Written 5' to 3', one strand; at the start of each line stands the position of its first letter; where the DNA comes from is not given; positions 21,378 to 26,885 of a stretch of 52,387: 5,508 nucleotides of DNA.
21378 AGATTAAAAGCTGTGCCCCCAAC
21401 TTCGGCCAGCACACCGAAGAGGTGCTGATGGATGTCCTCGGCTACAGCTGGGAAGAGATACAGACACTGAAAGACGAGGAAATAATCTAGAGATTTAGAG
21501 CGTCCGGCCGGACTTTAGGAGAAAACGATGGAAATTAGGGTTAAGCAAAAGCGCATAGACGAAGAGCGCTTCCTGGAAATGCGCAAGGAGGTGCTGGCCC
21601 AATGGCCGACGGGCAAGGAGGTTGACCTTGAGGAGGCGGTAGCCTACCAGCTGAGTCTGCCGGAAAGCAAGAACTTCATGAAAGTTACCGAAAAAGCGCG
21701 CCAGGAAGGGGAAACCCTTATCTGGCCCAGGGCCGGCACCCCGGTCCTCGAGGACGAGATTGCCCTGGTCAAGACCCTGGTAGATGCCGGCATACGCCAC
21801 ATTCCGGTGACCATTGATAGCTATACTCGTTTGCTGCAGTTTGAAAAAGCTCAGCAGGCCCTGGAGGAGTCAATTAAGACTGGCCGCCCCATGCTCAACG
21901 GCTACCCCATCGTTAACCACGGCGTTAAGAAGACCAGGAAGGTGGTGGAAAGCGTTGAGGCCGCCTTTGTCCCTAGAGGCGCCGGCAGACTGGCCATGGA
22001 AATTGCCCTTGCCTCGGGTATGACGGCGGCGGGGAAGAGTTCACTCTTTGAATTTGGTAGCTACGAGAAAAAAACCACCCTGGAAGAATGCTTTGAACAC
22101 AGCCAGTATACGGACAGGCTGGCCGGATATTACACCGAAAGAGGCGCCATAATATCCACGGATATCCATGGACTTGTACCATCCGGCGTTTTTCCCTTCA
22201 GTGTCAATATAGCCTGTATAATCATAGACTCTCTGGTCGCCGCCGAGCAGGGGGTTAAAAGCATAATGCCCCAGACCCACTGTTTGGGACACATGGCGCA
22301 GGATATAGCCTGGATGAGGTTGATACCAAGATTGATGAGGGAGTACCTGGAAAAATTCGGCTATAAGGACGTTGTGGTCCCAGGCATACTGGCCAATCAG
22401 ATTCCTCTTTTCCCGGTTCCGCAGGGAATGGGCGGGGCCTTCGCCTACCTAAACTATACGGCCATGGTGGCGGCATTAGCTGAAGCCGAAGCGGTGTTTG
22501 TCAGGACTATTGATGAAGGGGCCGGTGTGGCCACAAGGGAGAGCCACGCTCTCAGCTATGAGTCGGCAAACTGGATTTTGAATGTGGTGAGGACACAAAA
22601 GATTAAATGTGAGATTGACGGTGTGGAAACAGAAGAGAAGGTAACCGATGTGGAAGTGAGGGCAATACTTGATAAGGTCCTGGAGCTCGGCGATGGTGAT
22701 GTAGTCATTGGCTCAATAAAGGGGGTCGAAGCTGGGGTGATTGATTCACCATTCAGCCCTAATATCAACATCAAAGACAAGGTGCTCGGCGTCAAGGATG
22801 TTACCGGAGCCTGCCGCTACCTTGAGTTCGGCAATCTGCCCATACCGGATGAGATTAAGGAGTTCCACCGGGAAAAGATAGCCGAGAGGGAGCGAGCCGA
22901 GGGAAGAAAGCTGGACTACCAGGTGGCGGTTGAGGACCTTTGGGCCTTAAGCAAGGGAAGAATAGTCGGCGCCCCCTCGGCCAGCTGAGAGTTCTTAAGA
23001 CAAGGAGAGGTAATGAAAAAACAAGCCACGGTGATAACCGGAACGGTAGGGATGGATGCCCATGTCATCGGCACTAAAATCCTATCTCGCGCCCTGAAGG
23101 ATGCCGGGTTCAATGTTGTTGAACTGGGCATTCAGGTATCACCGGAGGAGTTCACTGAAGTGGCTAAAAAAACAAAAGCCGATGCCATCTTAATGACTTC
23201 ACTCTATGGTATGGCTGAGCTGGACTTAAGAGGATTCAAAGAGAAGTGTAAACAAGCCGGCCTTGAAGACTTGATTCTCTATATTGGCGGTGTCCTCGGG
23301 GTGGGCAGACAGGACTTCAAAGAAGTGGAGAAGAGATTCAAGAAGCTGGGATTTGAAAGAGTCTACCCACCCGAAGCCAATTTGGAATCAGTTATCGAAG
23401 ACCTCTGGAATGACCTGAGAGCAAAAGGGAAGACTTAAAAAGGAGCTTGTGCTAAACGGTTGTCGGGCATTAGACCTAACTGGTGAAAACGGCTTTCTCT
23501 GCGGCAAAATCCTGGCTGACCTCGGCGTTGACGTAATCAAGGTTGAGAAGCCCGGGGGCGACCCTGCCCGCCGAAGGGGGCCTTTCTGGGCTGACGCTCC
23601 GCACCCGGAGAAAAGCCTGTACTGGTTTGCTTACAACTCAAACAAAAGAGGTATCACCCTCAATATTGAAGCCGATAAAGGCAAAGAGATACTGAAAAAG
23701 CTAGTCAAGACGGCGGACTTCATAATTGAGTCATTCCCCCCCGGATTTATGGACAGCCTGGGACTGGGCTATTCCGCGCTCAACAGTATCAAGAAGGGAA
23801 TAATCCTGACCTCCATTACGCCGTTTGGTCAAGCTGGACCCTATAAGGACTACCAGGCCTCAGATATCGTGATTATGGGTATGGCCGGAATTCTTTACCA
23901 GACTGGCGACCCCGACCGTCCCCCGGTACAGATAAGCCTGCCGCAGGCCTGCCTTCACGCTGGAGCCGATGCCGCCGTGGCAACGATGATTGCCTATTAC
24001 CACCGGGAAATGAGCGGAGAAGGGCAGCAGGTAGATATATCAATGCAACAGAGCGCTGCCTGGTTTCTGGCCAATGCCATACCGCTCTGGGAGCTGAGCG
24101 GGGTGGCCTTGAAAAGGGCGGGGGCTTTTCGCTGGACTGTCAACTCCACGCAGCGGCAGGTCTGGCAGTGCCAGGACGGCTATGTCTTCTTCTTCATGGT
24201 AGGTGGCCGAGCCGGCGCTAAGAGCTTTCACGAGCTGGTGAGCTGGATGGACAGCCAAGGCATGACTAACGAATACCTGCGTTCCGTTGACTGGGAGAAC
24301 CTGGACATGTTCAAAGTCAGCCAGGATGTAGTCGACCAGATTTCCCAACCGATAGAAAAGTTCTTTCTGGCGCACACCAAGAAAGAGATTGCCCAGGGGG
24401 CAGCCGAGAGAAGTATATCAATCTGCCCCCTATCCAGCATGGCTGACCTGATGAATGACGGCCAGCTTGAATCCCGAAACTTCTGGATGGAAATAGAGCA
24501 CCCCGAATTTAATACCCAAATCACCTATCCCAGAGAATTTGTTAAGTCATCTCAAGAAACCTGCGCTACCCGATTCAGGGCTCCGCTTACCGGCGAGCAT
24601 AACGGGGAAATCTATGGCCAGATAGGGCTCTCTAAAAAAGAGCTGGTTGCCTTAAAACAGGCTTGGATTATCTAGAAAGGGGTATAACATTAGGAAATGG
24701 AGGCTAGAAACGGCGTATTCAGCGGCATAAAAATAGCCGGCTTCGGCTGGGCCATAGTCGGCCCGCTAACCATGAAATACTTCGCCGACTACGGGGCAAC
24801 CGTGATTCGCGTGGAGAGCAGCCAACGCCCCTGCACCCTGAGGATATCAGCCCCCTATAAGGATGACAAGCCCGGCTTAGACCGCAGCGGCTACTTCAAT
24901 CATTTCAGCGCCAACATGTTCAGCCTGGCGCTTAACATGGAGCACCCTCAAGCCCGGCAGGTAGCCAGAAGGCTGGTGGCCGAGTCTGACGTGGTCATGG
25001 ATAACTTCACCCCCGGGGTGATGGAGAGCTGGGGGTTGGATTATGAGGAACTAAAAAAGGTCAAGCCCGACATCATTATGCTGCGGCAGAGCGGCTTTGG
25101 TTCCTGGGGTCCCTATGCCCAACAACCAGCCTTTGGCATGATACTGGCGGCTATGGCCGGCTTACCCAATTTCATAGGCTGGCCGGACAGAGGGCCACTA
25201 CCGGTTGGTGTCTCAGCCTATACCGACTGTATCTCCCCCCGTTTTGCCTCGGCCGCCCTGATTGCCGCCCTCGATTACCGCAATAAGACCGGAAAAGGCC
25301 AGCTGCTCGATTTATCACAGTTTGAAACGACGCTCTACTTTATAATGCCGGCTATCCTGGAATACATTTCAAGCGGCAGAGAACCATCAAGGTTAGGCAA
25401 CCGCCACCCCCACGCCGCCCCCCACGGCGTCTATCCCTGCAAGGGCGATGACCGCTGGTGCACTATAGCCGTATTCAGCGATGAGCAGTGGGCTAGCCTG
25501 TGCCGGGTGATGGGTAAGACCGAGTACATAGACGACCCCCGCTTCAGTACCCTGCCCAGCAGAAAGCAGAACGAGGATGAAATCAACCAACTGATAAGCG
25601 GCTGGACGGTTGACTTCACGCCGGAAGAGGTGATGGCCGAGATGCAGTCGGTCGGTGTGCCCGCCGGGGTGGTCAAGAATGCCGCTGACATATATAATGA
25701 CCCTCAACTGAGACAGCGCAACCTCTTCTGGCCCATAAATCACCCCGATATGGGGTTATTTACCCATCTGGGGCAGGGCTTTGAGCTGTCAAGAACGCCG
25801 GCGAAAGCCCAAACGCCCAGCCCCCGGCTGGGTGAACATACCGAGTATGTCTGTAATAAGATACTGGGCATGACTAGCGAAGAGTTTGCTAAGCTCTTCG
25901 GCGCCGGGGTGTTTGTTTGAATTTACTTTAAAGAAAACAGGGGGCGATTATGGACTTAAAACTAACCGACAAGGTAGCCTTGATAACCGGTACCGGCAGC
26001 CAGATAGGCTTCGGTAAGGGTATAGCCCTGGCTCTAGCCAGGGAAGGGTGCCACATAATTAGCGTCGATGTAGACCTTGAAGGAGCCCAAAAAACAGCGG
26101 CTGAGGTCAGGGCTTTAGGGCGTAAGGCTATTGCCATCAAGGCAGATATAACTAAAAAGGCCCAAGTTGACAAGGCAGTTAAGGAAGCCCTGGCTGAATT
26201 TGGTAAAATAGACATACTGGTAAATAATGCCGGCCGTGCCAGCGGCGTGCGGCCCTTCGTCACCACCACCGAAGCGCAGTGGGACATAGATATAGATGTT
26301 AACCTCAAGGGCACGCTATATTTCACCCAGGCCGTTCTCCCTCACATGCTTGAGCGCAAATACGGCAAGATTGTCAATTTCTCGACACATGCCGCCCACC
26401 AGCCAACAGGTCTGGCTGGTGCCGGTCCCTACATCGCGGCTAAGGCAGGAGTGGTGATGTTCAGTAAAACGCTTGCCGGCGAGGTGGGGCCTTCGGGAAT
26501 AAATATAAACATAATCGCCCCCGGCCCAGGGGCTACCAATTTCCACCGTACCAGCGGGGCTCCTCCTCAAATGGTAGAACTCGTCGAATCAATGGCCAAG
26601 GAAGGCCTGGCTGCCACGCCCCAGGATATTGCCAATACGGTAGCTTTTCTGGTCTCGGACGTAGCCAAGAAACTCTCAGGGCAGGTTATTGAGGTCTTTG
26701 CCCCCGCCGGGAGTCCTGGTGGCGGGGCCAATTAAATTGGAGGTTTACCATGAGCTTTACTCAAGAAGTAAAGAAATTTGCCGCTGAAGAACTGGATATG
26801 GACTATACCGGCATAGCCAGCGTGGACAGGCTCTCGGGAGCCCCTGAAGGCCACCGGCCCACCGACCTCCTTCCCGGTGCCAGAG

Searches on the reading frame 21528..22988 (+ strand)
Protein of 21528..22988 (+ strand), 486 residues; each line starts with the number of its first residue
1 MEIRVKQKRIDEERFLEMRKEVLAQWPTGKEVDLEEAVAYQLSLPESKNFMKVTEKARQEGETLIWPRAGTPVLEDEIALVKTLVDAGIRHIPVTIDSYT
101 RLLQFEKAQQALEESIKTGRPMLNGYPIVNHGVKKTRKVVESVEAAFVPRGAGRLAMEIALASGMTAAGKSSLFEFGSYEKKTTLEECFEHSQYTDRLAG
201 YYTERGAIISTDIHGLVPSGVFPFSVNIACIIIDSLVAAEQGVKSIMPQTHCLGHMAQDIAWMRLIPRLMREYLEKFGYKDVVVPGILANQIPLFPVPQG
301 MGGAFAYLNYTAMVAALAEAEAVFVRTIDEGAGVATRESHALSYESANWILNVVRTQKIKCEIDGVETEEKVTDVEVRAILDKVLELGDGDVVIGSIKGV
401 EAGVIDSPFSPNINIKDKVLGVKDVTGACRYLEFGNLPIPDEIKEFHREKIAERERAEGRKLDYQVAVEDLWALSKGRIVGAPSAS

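Call 29: search_protein_families(library=pfam, proteins=[window:21528-22988:+], max_evalue=0.001)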
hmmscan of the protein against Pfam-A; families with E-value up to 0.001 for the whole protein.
window:21528-22988:+ (486 aa): 1 family
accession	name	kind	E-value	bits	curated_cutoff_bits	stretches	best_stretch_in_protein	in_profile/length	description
PF06368.17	Met_asp_mut_E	-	7.6e-139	463.4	26.6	1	44-483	1-441/441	Methylaspartate mutase E chain (MutE)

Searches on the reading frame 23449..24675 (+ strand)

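Call 58: search_protein_families(library=pfam, proteins=[window:23449-24675:+], max_evalue=0.00001)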
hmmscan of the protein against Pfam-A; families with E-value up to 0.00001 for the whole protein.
window:23449-24675:+ (408 aa): 1 family
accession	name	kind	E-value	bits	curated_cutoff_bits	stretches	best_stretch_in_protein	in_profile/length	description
PF02515.22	CoA_transf_3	-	2.9e-76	257.4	23.3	1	2-385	1-366/366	CoA-transferase family III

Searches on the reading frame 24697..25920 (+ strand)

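Call 58: search_protein_families(library=pfam, proteins=[window:24697-25920:+], max_evalue=0.00001)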
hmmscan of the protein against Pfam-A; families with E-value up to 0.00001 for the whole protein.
window:24697-25920:+ (407 aa): 1 family
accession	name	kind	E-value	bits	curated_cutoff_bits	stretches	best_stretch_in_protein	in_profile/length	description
PF02515.22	CoA_transf_3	-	9.6e-103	344.5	23.3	1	9-382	2-366/366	CoA-transferase family III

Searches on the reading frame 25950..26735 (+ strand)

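Call 58: search_protein_families(library=pfam, proteins=[window:25950-26735:+], max_evalue=0.00001)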
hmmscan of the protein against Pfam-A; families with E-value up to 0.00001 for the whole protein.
window:25950-26735:+ (261 aa): 3 families
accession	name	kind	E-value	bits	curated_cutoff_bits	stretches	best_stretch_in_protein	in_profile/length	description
PF13561.12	adh_short_C2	-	1.8e-53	182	27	1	17-249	4-231/236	Enoyl-(Acyl carrier protein) reductase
PF00106.31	adh_short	-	1.1e-52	178.8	26.6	1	8-201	1-189/195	short chain dehydrogenase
PF08659.16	KR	-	1.2e-07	32.2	22.6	1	15-166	6-154/180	KR domain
